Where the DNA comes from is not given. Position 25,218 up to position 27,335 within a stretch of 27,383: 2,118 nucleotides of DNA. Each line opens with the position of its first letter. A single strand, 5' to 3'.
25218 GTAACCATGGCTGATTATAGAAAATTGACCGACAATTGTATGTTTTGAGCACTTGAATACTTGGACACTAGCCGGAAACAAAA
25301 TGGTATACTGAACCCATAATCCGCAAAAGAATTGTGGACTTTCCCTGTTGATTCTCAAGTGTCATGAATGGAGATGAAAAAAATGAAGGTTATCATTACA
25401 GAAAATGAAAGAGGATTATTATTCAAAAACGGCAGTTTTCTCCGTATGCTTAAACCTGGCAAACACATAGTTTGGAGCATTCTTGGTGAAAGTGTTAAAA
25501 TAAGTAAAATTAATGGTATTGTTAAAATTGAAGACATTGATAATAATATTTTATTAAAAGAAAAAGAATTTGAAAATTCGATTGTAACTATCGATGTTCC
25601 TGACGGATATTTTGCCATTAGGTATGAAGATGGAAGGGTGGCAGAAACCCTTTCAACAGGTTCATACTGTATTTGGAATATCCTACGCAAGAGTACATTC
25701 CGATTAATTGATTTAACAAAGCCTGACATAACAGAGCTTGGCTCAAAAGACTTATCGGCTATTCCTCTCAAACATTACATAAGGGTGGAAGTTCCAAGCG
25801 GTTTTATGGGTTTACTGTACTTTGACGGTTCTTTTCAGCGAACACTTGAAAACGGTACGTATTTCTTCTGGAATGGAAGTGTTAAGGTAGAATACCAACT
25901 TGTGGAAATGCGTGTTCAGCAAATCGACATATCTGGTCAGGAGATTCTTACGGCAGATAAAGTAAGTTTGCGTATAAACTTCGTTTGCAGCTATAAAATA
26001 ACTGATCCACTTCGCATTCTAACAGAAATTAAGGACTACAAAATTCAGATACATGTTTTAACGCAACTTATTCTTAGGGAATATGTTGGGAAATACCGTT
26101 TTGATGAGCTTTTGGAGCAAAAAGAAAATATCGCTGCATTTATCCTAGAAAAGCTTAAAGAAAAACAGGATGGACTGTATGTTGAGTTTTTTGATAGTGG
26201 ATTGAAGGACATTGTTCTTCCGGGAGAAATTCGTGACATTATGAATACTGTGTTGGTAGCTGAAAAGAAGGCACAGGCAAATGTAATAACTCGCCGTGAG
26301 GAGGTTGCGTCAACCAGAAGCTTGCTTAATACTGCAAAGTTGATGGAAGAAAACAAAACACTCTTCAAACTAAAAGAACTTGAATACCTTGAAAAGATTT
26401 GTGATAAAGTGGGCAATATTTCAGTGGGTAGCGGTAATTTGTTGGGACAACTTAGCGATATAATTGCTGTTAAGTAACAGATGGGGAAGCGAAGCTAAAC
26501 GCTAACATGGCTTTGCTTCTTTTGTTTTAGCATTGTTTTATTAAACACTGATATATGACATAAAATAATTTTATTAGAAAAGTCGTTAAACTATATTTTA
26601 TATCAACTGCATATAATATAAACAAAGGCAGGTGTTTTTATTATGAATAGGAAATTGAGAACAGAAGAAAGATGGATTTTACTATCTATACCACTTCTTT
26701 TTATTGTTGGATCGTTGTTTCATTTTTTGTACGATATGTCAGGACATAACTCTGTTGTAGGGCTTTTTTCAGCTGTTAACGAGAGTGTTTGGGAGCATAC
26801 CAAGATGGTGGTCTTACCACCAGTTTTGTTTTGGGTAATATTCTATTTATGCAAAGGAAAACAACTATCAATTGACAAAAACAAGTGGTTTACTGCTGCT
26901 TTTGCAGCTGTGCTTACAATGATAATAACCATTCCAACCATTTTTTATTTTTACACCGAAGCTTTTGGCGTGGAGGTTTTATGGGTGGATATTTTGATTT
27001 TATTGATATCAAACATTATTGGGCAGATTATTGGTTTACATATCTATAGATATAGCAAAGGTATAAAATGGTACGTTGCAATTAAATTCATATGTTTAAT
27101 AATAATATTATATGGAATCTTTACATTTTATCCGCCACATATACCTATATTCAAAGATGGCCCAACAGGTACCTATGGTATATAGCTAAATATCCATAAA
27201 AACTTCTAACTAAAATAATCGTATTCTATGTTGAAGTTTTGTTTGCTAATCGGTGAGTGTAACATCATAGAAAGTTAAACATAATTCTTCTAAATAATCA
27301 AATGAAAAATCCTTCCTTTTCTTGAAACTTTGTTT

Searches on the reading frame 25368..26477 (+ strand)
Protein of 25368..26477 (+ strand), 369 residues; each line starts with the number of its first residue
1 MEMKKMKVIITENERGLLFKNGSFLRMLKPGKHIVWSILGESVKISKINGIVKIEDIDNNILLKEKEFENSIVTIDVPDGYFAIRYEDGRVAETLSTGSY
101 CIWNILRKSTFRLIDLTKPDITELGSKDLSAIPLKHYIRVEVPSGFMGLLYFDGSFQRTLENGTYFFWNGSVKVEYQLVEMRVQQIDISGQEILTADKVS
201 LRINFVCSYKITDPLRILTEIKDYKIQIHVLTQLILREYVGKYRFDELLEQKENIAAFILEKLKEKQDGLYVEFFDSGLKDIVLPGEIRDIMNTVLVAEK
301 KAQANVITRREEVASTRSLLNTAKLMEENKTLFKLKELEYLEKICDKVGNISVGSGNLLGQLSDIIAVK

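Call 25: search_protein_families(library=pfam, proteins=[window:25368-26477:+], max_evalue=0.001)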
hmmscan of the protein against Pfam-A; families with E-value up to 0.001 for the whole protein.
window:25368-26477:+ (369 aa): 1 family
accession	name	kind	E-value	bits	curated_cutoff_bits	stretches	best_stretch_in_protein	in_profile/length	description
PF01145.31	Band_7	-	3.7e-30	105.7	23.6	1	141-312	2-175/176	SPFH domain / Band 7 family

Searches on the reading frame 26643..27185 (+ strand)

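Call 25: search_protein_families(library=pfam, proteins=[window:26643-27185:+], max_evalue=0.001)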
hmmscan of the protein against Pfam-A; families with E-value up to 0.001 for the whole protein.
window:26643-27185:+ (180 aa): 1 family
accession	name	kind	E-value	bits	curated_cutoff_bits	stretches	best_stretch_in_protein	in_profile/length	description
PF20122.4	DUF6512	-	1e-75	254.2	26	1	3-180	4-181/181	Family of unknown function (DUF6512)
